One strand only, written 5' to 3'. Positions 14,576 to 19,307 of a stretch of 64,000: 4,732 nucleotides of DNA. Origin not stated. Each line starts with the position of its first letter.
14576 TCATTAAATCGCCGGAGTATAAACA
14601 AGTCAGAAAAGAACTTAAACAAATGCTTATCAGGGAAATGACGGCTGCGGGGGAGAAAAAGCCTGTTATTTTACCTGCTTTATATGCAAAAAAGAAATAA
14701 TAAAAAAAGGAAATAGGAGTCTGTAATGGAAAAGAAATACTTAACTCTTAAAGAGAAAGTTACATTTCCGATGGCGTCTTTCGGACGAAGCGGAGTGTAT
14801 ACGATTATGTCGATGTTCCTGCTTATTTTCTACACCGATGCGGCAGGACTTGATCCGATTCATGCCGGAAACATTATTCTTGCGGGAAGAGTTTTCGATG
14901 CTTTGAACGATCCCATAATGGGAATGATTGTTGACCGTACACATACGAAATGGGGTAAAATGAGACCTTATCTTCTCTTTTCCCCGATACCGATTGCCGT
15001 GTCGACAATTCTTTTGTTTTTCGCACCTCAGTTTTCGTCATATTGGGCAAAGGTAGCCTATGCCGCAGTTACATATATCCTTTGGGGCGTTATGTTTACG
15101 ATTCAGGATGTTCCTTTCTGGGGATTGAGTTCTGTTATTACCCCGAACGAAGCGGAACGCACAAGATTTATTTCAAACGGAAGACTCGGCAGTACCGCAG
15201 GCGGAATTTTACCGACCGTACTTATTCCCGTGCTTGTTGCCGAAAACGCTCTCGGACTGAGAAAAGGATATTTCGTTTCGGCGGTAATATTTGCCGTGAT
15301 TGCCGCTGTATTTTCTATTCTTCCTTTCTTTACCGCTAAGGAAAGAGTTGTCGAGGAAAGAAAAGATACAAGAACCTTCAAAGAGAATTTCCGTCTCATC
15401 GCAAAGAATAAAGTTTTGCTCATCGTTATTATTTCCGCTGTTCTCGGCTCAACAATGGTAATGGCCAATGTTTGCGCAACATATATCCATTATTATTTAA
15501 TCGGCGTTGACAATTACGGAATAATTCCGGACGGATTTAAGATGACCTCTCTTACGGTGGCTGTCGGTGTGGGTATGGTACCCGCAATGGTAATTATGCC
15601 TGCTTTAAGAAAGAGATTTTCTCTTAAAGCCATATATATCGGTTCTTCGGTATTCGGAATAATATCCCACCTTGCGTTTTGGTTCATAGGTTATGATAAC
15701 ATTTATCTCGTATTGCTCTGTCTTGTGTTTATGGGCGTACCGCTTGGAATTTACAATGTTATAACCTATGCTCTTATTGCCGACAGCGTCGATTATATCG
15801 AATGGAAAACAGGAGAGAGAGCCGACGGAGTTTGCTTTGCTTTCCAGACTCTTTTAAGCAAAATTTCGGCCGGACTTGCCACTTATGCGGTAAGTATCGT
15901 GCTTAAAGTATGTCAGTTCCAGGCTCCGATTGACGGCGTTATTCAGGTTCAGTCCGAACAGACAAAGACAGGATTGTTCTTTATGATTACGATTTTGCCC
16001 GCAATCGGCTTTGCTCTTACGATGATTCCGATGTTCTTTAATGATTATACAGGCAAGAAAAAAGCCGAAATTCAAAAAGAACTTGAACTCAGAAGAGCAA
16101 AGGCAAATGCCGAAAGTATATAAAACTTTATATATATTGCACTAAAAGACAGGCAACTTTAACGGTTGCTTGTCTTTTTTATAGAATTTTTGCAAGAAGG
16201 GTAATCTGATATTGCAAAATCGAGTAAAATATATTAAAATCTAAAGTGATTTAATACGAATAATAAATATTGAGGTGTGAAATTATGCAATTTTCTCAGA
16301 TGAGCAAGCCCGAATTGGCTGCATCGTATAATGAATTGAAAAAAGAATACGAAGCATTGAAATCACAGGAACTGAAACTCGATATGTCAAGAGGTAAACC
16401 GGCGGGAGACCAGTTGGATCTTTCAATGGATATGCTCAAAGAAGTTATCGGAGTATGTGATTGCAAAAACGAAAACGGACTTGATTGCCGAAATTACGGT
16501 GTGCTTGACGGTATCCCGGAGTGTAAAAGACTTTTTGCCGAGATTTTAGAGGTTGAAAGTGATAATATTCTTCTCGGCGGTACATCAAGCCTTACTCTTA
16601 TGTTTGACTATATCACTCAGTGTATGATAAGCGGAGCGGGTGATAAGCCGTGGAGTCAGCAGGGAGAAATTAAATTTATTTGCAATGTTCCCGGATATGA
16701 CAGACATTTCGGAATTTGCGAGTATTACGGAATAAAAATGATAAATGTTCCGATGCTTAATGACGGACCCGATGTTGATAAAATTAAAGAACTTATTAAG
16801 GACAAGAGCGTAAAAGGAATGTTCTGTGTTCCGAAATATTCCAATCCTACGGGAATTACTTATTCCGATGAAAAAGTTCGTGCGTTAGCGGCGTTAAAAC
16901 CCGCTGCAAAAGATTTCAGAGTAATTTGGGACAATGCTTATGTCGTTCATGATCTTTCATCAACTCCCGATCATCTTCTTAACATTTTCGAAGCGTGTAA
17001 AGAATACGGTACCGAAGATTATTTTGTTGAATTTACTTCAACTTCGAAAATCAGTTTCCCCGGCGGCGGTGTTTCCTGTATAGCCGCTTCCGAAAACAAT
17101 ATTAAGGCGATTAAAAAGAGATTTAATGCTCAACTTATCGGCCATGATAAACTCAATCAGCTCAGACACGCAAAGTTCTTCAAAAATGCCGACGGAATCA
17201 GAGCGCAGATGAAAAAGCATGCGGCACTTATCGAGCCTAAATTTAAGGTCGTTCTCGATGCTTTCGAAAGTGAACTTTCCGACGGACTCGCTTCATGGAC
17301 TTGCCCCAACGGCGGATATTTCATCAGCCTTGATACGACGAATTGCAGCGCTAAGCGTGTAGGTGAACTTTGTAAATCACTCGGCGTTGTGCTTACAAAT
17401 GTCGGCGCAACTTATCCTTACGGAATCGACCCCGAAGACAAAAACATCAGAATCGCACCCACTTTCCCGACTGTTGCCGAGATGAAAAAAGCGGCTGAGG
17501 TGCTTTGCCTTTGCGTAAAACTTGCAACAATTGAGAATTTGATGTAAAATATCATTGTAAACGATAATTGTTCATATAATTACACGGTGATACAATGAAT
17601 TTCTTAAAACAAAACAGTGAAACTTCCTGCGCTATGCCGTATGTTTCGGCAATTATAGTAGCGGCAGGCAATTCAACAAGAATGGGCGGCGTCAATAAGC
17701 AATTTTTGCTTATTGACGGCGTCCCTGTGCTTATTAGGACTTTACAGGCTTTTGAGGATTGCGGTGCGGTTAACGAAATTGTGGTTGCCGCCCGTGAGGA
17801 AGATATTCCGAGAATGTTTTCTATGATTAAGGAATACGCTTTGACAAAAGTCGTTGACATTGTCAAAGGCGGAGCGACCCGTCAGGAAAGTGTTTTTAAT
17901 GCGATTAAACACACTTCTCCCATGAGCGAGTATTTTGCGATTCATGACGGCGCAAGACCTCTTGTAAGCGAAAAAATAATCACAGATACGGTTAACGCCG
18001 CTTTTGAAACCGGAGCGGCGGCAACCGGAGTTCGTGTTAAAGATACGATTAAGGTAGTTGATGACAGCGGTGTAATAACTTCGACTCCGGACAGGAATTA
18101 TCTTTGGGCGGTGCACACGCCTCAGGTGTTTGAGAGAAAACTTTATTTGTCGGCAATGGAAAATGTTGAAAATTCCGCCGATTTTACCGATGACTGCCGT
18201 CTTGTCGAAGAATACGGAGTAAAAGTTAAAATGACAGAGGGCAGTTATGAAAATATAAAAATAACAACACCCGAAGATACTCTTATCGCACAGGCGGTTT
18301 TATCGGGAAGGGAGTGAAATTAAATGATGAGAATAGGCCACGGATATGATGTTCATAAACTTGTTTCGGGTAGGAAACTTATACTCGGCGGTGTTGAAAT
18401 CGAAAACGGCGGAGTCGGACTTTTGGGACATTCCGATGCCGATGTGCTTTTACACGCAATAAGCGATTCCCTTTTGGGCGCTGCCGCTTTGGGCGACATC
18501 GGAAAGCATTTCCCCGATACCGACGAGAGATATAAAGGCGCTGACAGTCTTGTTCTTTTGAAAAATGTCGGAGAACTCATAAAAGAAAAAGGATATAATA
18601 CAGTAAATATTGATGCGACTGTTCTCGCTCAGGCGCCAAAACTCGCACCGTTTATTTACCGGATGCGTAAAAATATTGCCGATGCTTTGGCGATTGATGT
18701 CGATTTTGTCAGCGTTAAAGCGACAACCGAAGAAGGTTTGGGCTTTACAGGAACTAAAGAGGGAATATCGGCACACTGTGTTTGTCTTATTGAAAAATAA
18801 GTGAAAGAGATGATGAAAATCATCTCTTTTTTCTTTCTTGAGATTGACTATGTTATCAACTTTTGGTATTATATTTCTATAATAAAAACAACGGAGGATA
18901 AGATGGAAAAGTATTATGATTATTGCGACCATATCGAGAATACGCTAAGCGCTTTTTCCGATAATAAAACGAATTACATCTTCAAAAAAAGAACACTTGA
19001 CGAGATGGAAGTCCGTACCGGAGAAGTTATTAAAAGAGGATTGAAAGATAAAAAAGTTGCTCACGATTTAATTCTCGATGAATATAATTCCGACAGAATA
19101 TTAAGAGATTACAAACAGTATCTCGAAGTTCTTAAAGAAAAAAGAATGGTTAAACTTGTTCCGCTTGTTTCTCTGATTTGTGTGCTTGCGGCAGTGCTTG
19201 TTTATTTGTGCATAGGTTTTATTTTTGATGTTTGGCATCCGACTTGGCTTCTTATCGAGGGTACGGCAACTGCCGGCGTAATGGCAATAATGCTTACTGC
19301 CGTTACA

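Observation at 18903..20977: Translationally coupled membrane protein plus stand-alone condensation-domain-like acyltransferase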

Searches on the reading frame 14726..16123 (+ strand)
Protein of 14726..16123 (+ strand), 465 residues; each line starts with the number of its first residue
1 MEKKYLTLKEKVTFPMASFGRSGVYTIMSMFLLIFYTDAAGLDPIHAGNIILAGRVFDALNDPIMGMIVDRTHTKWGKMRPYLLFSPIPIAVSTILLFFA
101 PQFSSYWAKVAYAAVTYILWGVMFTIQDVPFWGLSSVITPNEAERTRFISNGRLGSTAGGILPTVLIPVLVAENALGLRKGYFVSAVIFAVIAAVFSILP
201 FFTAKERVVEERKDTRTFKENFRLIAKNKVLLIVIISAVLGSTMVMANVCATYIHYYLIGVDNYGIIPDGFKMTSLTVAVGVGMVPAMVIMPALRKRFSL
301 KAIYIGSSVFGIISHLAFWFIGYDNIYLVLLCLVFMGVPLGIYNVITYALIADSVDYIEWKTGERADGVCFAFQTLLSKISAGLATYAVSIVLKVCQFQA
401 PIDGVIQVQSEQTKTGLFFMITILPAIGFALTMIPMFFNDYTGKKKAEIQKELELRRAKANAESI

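Call 19: search_protein_families(library=pfam, proteins=[window:14726-16123:+], max_evalue=0.00001)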
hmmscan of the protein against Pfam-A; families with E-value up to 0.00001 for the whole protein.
window:14726-16123:+ (465 aa): 2 families
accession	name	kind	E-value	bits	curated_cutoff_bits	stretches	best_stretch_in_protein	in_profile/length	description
PF13347.12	MFS_2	-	2e-82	277.5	27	1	16-441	4-425/427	MFS/sugar transport protein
PF07690.21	MFS_1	-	3.2e-14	53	33.4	1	141-355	116-323/347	Major Facilitator Superfamily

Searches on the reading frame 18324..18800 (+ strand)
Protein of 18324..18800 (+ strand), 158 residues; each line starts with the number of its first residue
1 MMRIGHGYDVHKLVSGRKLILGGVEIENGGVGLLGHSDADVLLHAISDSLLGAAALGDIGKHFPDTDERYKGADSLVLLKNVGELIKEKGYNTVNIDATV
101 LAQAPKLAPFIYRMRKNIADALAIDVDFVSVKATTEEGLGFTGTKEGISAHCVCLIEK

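Call 19: search_protein_families(library=pfam, proteins=[window:18324-18800:+], max_evalue=0.00001)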
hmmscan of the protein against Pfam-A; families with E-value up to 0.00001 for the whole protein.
window:18324-18800:+ (158 aa): 1 family
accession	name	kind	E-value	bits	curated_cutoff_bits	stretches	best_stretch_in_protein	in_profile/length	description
PF02542.21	YgbB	-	1.4e-68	230.5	26.7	1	2-157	1-155/155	YgbB family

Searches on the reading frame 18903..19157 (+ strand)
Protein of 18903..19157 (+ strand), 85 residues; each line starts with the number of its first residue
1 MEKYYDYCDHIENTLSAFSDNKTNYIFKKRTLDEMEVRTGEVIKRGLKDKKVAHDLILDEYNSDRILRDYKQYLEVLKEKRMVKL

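Call 82: search_protein_families(library=pfam, proteins=[window:18903-19157:+], max_evalue=10)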
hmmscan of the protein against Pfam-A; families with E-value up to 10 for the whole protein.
window:18903-19157:+ (85 aa): 1 family
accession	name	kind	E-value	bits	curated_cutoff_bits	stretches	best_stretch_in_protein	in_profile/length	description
PF05402.18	PqqD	-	0.075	13.8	23.4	1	53-83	35-67/67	Coenzyme PQQ synthesis protein D (PqqD)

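Call 85: search_solved_structures(query=A9, max_evalue=10, show_alignments=2)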
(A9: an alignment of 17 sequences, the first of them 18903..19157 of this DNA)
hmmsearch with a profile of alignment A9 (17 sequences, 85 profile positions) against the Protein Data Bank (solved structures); distinct sequences matched with E-value up to 10: 13.
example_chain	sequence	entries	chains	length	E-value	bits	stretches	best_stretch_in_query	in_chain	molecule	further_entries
6een_B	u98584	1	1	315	4.5e-06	29.8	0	30-75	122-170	Designer Pentatricopeptide Protein dPPR10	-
4ozs_A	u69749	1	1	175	0.00025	24.2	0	30-75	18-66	Alpha solenoid protein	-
5orm_A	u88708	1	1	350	0.19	15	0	30-75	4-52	cPPR-Telo1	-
1zx4_A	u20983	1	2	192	0.2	14.9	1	20-58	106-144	Plasmid Partition par B protein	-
5orq_A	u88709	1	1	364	0.21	14.9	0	30-75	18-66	cPPR-Telo1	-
4pjr_A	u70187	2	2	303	0.23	14.7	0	30-75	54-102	Pentatricopeptide repeat protein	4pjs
4ug3_A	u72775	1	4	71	0.26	14.6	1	31-78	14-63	CELL CYCLE PROTEIN GPSB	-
6gp7_B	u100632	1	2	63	0.29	14.4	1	31-78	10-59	Cell cycle protein GpsB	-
6gpz_B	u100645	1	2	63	0.3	14.4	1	31-78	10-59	Cell cycle protein GpsB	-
2ntz_A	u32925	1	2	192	0.33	14.2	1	23-58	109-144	ParB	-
8w6b_C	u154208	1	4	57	0.74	13.1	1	24-75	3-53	RB1-inducible coiled-coil protein 1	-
3efg_A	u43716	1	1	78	0.76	13.1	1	21-67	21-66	Protein slyX homolog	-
1yq1_A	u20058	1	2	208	1.2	12.5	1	47-83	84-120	glutathione S-Transferase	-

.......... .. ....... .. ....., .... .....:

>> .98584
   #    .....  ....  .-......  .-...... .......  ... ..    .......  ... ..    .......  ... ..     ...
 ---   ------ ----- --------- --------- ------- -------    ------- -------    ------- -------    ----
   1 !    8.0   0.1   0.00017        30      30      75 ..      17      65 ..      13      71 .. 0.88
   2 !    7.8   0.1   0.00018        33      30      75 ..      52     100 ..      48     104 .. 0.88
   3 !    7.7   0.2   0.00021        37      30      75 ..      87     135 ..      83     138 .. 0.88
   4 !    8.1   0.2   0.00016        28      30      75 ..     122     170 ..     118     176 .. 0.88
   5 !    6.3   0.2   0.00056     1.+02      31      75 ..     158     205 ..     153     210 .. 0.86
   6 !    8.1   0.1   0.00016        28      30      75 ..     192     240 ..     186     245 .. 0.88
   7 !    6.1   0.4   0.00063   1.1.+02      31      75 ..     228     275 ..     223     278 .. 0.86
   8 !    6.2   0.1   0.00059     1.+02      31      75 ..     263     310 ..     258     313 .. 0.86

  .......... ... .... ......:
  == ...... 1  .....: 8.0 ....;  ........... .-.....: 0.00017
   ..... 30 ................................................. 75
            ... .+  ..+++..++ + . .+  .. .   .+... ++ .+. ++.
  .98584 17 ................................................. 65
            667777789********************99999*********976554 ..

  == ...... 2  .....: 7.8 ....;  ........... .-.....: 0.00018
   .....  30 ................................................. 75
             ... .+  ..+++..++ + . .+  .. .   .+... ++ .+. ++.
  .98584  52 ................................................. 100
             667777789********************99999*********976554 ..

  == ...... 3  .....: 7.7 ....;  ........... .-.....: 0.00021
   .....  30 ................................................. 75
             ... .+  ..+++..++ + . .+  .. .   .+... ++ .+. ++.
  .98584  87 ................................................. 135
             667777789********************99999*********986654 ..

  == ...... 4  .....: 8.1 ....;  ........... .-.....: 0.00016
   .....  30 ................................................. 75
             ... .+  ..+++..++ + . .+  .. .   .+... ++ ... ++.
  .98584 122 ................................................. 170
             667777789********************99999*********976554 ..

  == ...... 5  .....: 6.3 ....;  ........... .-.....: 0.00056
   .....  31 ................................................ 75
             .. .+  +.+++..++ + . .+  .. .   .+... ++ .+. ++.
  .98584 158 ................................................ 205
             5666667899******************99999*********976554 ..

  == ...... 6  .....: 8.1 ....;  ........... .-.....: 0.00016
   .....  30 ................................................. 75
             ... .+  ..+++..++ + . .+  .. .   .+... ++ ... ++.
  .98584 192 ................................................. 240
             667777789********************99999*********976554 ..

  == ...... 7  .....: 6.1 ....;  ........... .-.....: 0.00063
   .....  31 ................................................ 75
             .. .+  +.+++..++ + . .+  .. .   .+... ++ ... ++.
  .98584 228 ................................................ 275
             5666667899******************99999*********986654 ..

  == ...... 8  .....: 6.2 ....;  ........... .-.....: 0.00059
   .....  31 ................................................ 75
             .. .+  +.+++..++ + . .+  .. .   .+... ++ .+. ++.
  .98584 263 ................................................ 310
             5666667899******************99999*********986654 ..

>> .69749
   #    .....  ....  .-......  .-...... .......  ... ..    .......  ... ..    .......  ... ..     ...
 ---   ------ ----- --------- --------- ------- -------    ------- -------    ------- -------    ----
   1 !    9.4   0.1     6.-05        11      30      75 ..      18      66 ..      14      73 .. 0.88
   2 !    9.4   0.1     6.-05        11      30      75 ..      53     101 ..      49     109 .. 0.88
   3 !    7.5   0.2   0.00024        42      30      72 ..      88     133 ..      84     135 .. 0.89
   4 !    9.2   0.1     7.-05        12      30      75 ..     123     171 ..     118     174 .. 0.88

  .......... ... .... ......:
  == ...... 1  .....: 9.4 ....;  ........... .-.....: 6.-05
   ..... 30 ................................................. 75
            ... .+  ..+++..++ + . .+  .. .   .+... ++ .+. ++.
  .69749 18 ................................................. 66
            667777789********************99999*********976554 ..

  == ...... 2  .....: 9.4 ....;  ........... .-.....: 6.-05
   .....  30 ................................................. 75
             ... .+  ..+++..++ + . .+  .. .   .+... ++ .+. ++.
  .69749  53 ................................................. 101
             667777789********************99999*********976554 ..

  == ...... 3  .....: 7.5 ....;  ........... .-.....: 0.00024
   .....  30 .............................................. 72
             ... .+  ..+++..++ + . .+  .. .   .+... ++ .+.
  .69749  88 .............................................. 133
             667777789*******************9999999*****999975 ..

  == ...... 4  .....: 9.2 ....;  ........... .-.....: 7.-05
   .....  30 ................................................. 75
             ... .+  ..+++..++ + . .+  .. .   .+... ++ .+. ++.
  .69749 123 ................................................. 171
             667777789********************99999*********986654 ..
